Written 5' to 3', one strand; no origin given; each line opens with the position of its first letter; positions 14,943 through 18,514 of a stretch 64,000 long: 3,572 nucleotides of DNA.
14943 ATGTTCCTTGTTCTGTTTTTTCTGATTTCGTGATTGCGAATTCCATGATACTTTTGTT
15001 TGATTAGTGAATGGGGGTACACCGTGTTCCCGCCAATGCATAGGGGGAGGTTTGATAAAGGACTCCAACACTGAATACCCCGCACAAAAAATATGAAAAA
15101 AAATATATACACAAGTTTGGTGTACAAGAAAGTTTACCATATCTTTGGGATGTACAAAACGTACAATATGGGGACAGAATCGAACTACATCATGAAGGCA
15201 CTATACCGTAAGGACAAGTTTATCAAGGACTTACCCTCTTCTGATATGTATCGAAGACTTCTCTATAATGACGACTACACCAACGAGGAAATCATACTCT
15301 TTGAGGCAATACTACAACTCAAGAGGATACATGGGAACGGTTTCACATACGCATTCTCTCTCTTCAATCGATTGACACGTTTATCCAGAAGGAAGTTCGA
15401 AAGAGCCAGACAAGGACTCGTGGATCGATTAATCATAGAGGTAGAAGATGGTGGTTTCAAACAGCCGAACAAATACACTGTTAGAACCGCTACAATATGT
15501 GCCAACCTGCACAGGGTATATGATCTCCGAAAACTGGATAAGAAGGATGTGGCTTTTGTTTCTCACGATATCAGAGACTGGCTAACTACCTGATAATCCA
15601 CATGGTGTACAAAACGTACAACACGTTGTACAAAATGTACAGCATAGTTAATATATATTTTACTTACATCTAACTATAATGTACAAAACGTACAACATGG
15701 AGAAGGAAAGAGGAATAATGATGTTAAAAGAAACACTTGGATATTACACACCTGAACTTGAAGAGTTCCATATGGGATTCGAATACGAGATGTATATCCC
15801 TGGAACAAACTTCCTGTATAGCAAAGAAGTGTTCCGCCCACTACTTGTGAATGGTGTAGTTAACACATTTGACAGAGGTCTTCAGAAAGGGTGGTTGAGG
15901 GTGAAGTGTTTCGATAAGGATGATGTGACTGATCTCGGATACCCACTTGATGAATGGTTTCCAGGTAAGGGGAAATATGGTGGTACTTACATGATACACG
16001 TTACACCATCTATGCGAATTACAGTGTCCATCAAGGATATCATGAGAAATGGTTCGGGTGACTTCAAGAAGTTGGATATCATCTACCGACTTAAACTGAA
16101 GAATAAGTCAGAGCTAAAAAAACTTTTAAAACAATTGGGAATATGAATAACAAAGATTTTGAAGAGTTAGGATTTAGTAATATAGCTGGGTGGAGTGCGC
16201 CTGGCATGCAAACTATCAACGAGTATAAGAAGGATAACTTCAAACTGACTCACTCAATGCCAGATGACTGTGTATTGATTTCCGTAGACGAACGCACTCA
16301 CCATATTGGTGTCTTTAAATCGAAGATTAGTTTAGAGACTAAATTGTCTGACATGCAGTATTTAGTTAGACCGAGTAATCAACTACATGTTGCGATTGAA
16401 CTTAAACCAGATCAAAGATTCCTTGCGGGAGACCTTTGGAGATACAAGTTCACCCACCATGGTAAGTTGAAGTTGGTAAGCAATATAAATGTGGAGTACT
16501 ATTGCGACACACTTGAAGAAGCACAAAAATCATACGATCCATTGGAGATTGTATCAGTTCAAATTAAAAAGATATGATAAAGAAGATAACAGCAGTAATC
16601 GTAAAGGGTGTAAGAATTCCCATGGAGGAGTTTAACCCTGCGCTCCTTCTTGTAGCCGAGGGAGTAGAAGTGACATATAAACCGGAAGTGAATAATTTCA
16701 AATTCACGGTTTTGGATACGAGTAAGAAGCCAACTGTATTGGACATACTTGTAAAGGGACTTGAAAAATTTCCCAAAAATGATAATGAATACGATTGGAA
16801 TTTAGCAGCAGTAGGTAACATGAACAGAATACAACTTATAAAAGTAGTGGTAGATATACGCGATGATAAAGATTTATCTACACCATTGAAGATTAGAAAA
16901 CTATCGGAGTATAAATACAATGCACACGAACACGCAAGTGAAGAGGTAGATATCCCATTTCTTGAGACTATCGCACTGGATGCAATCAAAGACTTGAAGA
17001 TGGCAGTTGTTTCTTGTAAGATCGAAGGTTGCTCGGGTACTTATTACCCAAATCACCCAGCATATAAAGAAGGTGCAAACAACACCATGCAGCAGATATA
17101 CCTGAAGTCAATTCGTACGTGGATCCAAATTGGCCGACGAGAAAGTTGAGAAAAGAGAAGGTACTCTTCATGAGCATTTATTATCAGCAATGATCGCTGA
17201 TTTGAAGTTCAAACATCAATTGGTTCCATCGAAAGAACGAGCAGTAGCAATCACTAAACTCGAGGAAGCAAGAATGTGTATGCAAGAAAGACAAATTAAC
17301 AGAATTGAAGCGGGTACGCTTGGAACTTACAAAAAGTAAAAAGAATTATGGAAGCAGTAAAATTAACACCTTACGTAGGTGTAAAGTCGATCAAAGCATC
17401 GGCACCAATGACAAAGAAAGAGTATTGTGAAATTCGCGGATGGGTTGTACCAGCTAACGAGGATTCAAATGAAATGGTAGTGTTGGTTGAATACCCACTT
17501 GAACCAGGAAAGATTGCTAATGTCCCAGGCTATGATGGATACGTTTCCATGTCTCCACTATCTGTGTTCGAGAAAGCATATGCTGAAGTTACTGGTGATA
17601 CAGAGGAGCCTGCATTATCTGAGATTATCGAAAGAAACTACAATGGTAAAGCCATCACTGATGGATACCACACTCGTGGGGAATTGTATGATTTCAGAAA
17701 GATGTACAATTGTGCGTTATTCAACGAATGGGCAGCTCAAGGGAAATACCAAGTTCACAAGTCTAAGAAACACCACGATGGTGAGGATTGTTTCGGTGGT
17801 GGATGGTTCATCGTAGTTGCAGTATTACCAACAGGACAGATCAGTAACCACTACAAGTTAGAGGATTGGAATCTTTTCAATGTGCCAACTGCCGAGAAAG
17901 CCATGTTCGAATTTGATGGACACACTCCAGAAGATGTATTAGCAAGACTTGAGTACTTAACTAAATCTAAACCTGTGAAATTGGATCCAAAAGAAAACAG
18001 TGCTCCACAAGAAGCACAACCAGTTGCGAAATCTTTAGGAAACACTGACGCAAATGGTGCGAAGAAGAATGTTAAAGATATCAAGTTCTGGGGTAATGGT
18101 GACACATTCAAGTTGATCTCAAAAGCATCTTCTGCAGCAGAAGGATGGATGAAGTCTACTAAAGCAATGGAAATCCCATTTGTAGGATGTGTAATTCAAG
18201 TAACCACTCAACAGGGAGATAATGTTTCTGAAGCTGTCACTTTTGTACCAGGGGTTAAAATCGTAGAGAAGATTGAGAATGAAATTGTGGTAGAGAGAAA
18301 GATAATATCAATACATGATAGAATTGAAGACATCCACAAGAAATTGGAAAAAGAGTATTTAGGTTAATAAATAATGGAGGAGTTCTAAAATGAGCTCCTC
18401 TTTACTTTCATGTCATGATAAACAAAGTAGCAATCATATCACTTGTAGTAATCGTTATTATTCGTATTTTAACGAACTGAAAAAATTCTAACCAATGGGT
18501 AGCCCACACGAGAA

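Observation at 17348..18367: Three-domain fusion beside a Tad1-like sponge: candidate multi-specificity anti-immune-signalling protein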

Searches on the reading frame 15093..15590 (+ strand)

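Call 4: search_protein_families(library=pfam, proteins=[window:15093-15590:+], max_evalue=1)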
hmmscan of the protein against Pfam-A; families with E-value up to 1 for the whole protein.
window:15093-15590:+ (166 aa): 2 families
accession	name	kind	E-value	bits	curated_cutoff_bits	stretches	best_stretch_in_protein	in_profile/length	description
PF07904.18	Eaf7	-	0.0046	17.8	22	1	65-154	1-67/97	Chromatin modification-related protein EAF7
PF02617.22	ClpS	-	0.16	12.2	23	1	50-66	3-19/80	ATP-dependent Clp protease adaptor protein ClpS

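Call 5: search_protein_families(library=phrogs, proteins=[window:15093-15590:+], max_evalue=0.01)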
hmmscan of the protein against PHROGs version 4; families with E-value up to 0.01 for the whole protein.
window:15093-15590:+ (166 aa): 0 families

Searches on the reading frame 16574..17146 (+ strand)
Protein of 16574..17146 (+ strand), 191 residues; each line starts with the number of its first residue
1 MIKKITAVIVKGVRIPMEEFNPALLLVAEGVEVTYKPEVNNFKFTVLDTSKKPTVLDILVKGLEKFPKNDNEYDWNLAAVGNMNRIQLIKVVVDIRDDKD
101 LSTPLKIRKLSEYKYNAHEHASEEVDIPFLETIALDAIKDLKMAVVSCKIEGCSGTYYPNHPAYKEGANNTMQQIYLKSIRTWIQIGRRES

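Call 4: search_protein_families(library=pfam, proteins=[window:16574-17146:+], max_evalue=1)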
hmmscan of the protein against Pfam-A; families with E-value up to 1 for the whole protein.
window:16574-17146:+ (191 aa): 1 family
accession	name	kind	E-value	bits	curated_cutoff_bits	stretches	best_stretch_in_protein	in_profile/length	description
PF18718.6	CxC5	-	0.0061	17.2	26.9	1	142-188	43-83/117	CxC5 like cysteine cluster associated with KDZ transposases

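Call 5: search_protein_families(library=phrogs, proteins=[window:16574-17146:+], max_evalue=0.01)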
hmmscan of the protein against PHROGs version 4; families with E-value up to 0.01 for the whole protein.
window:16574-17146:+ (191 aa): 0 families

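Call 7: search_protein_families(library=ncbifam, proteins=[window:16574-17146:+], max_evalue=1)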
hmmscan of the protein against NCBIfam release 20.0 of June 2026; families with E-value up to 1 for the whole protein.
window:16574-17146:+ (191 aa): 1 family
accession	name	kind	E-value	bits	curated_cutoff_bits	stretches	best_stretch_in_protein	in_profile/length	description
TIGR03067.1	Planc_TIGR03067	domain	0.035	14.3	40.15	1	4-59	12-68/107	TIGR03067 domain-containing protein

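Call 97: search_solved_structures(query=window:16574-17146:+, max_evalue=10, show_alignments=1)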
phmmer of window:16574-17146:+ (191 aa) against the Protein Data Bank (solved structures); distinct sequences matched with E-value up to 10: 4.
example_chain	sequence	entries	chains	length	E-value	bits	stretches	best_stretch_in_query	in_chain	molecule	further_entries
2w2t_A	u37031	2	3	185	0.7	13.1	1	86-136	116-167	RAS-RELATED C3 BOTULINUM TOXIN SUBSTRATE 2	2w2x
2w2v_A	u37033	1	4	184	0.71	13.1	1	86-136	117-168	RAS-RELATED C3 BOTULINUM TOXIN SUBSTRATE 2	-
1ds6_A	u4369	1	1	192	0.73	13.1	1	86-136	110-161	RAS-RELATED C3 BOTULINUM TOXIN SUBSTRATE 2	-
4bqe_A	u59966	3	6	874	0.8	13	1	37-115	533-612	ALPHA-GLUCAN PHOSPHORYLASE 2,4-GLUCAN PHOSPHORYLASE | ALPHA-GLUCAN PHOSPHORYLASE 2, CYTOSOLIC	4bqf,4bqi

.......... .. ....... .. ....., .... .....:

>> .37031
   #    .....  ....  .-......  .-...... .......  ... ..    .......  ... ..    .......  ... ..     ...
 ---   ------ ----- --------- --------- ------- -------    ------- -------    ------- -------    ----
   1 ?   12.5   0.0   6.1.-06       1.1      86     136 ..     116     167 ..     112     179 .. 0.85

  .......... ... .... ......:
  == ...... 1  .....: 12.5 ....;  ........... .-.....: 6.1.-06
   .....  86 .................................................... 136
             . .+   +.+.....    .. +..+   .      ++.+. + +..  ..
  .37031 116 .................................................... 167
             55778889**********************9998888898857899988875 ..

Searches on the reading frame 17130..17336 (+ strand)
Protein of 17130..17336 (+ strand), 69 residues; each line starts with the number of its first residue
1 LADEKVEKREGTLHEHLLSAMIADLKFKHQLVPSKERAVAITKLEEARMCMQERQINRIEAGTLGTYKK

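Call 4: search_protein_families(library=pfam, proteins=[window:17130-17336:+], max_evalue=1)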
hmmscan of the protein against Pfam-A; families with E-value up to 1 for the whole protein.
window:17130-17336:+ (69 aa): 2 families
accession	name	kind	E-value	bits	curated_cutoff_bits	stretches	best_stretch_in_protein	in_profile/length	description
PF24729.2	Acb2_Tad1_hairpin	-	0.00067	20.2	27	1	19-49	24-50/58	Acb2/Tad1, hairpin domain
PF03498.20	CDtoxinA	-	0.069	13.2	22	1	23-66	81-123/149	Cytolethal distending toxin A/C domain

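Call 5: search_protein_families(library=phrogs, proteins=[window:17130-17336:+], max_evalue=0.01)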
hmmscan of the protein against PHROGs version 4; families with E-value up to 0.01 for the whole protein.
window:17130-17336:+ (69 aa): 1 family
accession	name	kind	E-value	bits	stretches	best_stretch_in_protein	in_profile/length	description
phrog_2428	-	unknown function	2.4e-13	51.3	1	7-69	68-131/131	-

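Call 7: search_protein_families(library=ncbifam, proteins=[window:17130-17336:+], max_evalue=1)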
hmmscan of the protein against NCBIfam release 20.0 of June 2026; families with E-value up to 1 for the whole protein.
window:17130-17336:+ (69 aa): 0 families

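Call 81: search_solved_structures(query=window:17130-17336:+, max_evalue=10, show_alignments=3)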
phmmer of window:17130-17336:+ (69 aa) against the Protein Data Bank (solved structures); distinct sequences matched with E-value up to 10: 6.
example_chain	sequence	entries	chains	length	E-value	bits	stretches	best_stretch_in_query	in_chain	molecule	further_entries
8kbh_I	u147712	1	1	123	0.00058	23.8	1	8-68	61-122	Thoeris anti-defense 1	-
8kbg_D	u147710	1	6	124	0.00058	23.8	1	8-68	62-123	Thoeris anti-defense 1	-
8kbh_D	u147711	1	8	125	0.0006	23.7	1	8-68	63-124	Thoeris anti-defense 1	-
7uav_A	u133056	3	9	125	0.0006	23.7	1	8-68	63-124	ABC transporter ATPase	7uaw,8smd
8kbe_A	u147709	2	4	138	0.00071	23.5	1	8-68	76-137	Thoeris anti-defense 1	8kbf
8kbb_A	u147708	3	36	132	0.11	16.7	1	11-66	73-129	Thoeris anti-defense 1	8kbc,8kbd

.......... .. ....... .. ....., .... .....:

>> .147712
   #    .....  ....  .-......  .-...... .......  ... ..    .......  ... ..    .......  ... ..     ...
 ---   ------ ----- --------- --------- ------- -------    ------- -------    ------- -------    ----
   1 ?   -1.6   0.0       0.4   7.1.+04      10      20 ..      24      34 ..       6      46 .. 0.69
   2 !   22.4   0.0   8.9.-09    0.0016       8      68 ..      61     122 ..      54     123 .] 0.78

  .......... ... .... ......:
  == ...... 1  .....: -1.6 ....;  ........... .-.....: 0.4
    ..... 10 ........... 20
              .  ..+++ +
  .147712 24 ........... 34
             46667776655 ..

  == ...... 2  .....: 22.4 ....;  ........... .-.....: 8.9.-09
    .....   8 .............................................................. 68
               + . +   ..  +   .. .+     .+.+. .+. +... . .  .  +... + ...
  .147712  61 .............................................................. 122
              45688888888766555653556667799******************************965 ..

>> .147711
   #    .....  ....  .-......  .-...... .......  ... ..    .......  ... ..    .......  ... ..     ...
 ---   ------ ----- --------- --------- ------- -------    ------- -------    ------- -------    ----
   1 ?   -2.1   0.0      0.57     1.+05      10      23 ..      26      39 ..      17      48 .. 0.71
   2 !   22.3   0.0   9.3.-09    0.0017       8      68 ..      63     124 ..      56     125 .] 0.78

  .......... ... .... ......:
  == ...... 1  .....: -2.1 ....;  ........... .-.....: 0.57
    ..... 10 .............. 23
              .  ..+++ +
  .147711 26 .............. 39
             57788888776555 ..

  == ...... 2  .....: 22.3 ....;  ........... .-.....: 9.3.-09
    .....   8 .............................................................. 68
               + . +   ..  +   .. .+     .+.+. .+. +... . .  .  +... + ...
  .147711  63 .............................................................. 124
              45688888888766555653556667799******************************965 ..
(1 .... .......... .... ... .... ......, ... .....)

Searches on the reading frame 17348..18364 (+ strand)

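Call 4: search_protein_families(library=pfam, proteins=[window:17348-18364:+], max_evalue=1)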
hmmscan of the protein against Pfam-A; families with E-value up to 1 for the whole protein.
window:17348-18364:+ (339 aa): 1 family
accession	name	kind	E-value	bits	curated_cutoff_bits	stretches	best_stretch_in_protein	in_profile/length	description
PF25311.1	WDGH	-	1.4e-33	115.5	27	1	102-202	2-95/97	WDGH domain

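Call 5: search_protein_families(library=phrogs, proteins=[window:17348-18364:+], max_evalue=0.01)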
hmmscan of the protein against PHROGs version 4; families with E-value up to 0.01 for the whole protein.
window:17348-18364:+ (339 aa): 5 families
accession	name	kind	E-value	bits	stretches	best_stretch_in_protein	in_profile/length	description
phrog_3392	-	unknown function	4.2e-20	73.8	1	81-207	188-306/310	-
phrog_872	-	unknown function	8.3e-15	56.2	1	5-95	12-87/172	-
phrog_3769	-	unknown function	1.1e-12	49.1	1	81-217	44-173/186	-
phrog_21846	-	unknown function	9.2e-10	39.1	1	134-199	279-342/354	-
phrog_9467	-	unknown function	4.6e-06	27.4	1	8-86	3-69/155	-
